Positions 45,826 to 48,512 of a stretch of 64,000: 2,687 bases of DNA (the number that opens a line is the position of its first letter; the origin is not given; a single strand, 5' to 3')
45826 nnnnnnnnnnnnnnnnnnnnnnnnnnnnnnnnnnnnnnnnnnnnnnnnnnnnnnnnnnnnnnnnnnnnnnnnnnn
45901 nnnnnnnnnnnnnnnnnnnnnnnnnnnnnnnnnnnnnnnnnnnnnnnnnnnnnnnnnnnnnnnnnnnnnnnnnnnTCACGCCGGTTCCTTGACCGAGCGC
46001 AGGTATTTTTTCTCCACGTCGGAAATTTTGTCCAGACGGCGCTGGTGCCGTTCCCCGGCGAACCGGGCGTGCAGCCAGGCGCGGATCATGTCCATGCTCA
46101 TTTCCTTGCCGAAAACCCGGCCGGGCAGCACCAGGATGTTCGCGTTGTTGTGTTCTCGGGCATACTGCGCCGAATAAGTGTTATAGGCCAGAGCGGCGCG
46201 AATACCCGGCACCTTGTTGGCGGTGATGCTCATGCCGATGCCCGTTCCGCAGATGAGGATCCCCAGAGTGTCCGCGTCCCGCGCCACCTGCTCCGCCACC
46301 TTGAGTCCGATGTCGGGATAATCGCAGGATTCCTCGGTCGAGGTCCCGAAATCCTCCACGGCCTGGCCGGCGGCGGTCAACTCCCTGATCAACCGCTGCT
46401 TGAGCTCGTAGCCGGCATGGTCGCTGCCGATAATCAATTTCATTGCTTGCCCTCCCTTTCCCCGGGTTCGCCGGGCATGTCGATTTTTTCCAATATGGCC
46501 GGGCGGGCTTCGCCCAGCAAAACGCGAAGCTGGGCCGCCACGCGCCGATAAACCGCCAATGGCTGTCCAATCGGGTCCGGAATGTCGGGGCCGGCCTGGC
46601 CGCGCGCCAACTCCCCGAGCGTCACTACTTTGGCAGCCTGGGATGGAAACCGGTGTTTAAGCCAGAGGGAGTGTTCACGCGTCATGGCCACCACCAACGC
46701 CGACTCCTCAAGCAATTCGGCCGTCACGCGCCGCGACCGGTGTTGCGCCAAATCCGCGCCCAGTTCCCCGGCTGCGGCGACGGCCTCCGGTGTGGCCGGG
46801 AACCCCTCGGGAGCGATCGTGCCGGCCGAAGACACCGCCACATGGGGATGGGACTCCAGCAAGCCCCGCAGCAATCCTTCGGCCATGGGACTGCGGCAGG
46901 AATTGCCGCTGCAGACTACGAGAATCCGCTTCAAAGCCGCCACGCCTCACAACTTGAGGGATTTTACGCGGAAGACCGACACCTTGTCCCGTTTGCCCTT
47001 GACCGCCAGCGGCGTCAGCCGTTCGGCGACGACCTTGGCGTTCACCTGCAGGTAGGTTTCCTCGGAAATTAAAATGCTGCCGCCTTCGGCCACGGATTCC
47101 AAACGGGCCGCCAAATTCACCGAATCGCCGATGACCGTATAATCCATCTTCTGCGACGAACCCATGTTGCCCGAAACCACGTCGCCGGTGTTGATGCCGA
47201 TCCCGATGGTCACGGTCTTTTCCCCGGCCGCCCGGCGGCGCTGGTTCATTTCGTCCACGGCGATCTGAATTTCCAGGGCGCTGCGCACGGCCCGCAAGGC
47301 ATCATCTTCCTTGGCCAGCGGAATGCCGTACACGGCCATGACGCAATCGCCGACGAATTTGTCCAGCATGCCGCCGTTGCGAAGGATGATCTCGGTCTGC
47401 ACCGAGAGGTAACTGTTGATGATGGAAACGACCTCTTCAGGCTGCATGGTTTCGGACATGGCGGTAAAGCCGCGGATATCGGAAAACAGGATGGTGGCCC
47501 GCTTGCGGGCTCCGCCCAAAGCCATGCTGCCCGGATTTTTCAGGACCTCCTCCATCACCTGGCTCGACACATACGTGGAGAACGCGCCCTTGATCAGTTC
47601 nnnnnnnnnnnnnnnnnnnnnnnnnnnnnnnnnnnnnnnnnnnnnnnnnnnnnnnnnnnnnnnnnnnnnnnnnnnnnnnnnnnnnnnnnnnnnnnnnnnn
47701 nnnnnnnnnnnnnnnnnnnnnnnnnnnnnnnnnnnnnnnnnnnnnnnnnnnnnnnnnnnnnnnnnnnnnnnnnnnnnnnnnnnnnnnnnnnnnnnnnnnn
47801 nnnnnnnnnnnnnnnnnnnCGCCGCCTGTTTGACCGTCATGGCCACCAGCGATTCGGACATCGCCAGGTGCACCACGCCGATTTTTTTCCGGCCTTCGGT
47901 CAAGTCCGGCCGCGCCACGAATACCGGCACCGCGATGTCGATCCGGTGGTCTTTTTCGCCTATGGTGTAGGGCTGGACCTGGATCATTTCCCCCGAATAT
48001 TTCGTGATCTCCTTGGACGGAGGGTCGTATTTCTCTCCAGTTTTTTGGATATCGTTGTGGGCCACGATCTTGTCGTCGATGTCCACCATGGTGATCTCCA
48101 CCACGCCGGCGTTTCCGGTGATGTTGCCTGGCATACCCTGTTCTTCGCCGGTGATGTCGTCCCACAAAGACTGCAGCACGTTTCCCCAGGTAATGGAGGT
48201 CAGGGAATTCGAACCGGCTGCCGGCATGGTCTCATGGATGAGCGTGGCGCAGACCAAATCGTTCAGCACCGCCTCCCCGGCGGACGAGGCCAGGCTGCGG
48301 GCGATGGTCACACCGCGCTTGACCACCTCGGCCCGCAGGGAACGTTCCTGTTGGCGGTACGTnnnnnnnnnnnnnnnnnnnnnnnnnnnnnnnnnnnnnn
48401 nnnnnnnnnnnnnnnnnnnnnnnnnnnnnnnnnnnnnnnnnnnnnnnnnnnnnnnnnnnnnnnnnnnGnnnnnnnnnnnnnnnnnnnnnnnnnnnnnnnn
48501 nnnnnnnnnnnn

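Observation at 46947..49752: cAMP-synthesising cyclase and HD-GYP c-di-GMP phosphodiesterase share a homologous periplasmic sensor and are translationally coupled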

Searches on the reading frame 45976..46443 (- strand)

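Call 3: search_protein_families(library=pfam, proteins=[window:45976-46443:-], max_evalue=0.01)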
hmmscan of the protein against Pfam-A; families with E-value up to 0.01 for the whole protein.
window:45976-46443:- (155 aa): 1 family
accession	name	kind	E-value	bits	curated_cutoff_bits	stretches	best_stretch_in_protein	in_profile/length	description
PF02502.23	LacAB_rpiB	-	3.5e-57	192.7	24.7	1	4-140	2-138/138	Ribose/Galactose Isomerase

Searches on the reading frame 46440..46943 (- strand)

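Call 3: search_protein_families(library=pfam, proteins=[window:46440-46943:-], max_evalue=0.01)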
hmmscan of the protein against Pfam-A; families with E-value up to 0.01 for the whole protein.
window:46440-46943:- (167 aa): 1 family
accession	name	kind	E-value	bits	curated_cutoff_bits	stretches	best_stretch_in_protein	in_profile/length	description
PF01451.26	LMWPc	-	5.9e-25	88.6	23.2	1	7-140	1-137/144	Low molecular weight phosphotyrosine protein phosphatase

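Call 71: search_protein_families(library=ncbifam, proteins=[window:46440-46943:-], max_evalue=0.001)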
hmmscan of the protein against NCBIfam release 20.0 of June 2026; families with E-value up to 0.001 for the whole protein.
window:46440-46943:- (167 aa): 5 families
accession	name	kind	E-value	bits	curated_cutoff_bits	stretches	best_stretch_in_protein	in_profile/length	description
NF007520.0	PRK10126.1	equivalog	2.2e-17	63.8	243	1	5-130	3-122/147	low molecular weight protein-tyrosine-phosphatase Wzb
NF008486.0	PRK11391.1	equivalog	6.6e-16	59.1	247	1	4-135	6-131/148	phosphotyrosine-protein phosphatase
NF010053.0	PRK13530.1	subfamily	4.8e-12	46.4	215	1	5-91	4-85/133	arsenate reductase (thioredoxin)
TIGR02691.1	arsC_pI258_fam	equivalog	3.3e-11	43.5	174.3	1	8-88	2-77/129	arsenate reductase (thioredoxin)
TIGR02689.1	ars_reduc_gluta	equivalog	3.4e-08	33.7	157.6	1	5-81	1-72/126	arsenate reductase, glutathione/glutaredoxin type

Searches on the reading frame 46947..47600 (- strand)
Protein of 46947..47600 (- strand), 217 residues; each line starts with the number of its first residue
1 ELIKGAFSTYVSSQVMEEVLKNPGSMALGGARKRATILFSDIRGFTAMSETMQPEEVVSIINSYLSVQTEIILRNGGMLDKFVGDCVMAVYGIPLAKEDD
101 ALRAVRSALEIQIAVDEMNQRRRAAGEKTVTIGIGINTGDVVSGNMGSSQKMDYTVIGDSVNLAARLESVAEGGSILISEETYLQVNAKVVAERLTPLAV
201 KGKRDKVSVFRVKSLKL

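Call 50: search_solved_structures(query=window:46947-47600:-, max_evalue=1e-8, show_alignments=4)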
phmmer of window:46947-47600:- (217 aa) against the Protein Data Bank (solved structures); distinct sequences matched with E-value up to 1e-8: 50.
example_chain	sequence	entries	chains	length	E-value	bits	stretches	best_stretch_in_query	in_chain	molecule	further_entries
6fht_A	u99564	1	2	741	4.4e-49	170.3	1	3-212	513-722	Bacteriophytochrome,Adenylate cyclase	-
2w01_A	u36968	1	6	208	4e-44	154.1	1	27-212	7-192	ADENYLATE CYCLASE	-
3r5g_A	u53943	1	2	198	1.8e-41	145.4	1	31-212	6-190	CyaB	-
5x4t_A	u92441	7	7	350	4.9e-29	104.9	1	35-212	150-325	Photoactivated adenylyl cyclase | Family 3 adenylate cyclase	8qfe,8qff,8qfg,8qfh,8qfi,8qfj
9f1z_A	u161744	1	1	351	4.9e-29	104.9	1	35-212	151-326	Family 3 adenylate cyclase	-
5x4u_A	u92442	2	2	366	5.2e-29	104.9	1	35-212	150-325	Photoactivated adenylyl cyclase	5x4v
4yus_A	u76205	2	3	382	5.8e-29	104.7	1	35-212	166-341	Family 3 adenylate cyclase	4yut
9f1w_A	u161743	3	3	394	6.2e-29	104.6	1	35-212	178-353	Family 3 adenylate cyclase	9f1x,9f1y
1wc0_A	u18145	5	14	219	1.7e-28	103.2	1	34-185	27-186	ADENYLATE CYCLASE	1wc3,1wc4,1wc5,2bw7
1wc1_A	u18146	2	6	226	1.7e-28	103.2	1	33-185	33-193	ADENYLATE CYCLASE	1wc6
5mbg_A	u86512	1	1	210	1.1e-26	97.3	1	36-212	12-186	Beta subunit of photoactivated adenylyl cyclase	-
5mbk_A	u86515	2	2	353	2.8e-26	95.9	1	35-212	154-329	Beta subunit of photoactivated adenylyl cyclase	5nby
5m27_A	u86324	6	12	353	2.9e-26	95.9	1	35-212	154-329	Beta subunit of photoactivated adenylyl cyclase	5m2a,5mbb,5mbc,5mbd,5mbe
5mbj_A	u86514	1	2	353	2.9e-26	95.9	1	35-212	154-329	Beta subunit of photoactivated adenylyl cyclase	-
5mbh_A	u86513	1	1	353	4.3e-25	92.1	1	36-212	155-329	Beta subunit of photoactivated adenylyl cyclase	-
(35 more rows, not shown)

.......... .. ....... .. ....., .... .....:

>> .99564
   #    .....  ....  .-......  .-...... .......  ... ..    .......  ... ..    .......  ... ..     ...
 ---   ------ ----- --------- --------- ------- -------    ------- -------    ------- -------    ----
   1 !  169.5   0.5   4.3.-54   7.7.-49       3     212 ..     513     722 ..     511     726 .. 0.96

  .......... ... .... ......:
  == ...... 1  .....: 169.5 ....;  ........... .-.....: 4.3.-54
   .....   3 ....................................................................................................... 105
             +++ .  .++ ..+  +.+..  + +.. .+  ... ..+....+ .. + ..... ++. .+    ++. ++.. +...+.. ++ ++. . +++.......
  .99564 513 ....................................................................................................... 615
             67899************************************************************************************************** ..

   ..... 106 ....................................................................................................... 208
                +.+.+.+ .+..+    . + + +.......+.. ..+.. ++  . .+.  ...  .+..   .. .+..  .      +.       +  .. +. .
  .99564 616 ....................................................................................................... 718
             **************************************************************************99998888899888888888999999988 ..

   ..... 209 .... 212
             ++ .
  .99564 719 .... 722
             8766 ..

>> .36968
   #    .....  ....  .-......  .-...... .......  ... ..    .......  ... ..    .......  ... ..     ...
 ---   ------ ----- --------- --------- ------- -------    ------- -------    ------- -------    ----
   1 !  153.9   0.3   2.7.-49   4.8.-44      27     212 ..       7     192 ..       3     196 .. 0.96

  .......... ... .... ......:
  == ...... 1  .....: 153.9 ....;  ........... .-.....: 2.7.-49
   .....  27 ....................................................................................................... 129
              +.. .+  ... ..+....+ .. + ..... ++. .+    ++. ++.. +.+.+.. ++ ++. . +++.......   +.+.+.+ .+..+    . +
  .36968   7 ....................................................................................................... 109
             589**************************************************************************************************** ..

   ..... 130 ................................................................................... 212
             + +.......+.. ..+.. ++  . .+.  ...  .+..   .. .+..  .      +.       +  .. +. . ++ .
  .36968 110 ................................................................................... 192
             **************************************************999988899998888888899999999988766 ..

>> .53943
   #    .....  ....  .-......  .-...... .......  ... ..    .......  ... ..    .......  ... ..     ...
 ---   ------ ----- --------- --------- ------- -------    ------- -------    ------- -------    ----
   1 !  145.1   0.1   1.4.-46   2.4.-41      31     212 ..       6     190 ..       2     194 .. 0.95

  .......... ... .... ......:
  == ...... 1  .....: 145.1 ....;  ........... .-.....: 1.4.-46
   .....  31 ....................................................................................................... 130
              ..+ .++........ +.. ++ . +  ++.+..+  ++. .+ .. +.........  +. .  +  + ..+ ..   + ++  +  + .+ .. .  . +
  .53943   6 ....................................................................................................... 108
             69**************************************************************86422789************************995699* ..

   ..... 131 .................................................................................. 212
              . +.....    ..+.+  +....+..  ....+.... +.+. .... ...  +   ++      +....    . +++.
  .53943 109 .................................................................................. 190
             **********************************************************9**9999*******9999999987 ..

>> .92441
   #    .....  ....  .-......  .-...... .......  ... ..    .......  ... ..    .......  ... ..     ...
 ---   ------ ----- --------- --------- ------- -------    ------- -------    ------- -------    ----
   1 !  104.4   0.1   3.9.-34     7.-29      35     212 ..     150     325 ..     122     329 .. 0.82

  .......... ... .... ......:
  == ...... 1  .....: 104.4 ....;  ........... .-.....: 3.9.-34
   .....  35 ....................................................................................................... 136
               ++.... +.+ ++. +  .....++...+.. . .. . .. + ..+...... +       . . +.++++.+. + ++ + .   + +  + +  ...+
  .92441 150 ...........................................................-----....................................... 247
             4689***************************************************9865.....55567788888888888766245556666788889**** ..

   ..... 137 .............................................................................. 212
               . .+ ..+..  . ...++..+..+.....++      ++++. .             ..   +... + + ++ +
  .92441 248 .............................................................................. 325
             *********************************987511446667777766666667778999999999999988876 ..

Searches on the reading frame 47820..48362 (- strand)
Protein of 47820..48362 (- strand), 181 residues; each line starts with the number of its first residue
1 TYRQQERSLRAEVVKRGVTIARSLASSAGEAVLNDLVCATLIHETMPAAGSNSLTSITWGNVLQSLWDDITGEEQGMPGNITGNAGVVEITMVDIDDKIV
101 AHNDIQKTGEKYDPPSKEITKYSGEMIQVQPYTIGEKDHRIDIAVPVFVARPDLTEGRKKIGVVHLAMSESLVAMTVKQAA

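Call 44: predict_structure(alignment_id=A3)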
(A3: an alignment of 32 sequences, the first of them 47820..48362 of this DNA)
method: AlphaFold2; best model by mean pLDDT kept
length: 181 residues; sequences in the alignment: 32
mean_pLDDT: 84.5   pTM: 0.76
mean pLDDT of the five models: 84.5, 82.7, 81.8, 80.9, 80.6
residues with pLDDT >= 90: 92; 70-90: 63; 50-70: 17; < 50: 9
segments of 3 or more residues with pLDDT < 50: 74-82
pLDDT, mean of each block of 10 residues (from residue 1): 83 92 95 91 84 61 75 53 73 97 95 91 92 91 95 80 95 77 72
secondary structure, 60 per line:
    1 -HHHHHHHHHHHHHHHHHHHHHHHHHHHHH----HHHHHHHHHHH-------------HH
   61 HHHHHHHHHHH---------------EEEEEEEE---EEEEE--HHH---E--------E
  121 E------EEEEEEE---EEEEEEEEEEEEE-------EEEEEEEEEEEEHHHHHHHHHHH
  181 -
elements in order: H2-30 H35-45 H59-71 E87-94 E98-102 E128-134 E138-150 E158-169 H170-180

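Call 52: fold_search(model_id=the predicted structure, library=pdb)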
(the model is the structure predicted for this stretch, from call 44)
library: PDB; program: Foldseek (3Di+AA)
matches with E <= 10: 548; with E <= 0.001: 1
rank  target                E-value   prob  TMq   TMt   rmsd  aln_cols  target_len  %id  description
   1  3by8                  3.0e-04  1.00  0.46  0.60  10.7       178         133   15  Crystal Structure of the E.coli DcuS Sensor Domain (released 2008-08-12)
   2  4jgo_B                1.6e-03  0.99  0.34  0.29  17.1       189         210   10  The crystal structure of sporulation kinase d sensor domain from Bacillus subtilis subsp. (released 2013-05-15)
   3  4jgq_B                1.8e-03  0.99  0.34  0.31  16.4       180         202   11  The crystal structure of sporulation kinase D mutant sensor domain, r131a, from Bacillus subtilis subsp in co-crystall (released 2013-05-15)
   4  9heh                  2.3e-03  1.00  0.35  0.23   4.1        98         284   16  Structure of the ligand binding domain of the chemoreceptor MkcA (DSOMK10_RS0100305) of Dickeya solani MK10 in complex w (released 2025-08-06)
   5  4jgr_B                2.5e-03  0.98  0.32  0.29  17.5       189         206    9  The crystal structure of sporulation kinase D mutant sensor domain, R131A, from Bacillus subtilis subsp at 2.4A resolu (released 2013-05-15)
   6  8biy_C                3.2e-03  1.00  0.44  0.61   7.4       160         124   14  Citrate-free extracytoplasmic PAS domain mutant R93A of sensor histidine kinase CitA from Geobacillus thermodenitrific (released 2023-11-15)
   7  4jgo_A                4.6e-03  0.97  0.31  0.28  17.1       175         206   11  The crystal structure of sporulation kinase d sensor domain from Bacillus subtilis subsp. (released 2013-05-15)
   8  4jgq_A                5.5e-03  0.97  0.34  0.31  16.7       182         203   11  The crystal structure of sporulation kinase D mutant sensor domain, r131a, from Bacillus subtilis subsp in co-crystall (released 2013-05-15)
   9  4jgr_A                7.4e-03  0.97  0.35  0.31  16.4       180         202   11  The crystal structure of sporulation kinase D mutant sensor domain, R131A, from Bacillus subtilis subsp at 2.4A resolu (released 2013-05-15)
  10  9a69_B                8.3e-03  0.85  0.31  0.10  20.0       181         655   12  Integrative model of MCPB-MCPC by crosslinking MS and deep learning (released 2024-09-18)
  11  8biy_A                1.4e-02  1.00  0.42  0.59  11.8       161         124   16  Citrate-free extracytoplasmic PAS domain mutant R93A of sensor histidine kinase CitA from Geobacillus thermodenitrific (released 2023-11-15)
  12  2j80_B                1.4e-02  0.99  0.37  0.52  12.5       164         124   13  Structure of Citrate-bound Periplasmic Domain of Sensor Histidine Kinase CitA (released 2007-10-23)
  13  4jgp_B                1.5e-02  0.94  0.34  0.30  16.5       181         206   10  The crystal structure of sporulation kinase D sensor domain from Bacillus subtilis subsp in complex with pyruvate at 2 (released 2013-05-15)
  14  6py3_A                1.7e-02  1.00  0.31  0.25   5.2        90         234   14  Crystal structure of ligand-binding domain of Pseudomonas fluorescens chemoreceptor CtaA in complex with L-isoleucine (released 2020-03-18)
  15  5t7m_A                2.0e-02  0.99  0.31  0.24   5.0        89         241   13  LIGAND BINDING DOMAIN OF PSEUDOMONAS AERUGINOSA PAO1 AMINO ACID CHEMORECEPTOR PCTA IN COMPLEX WITH L-TRP (released 2017-09-20)
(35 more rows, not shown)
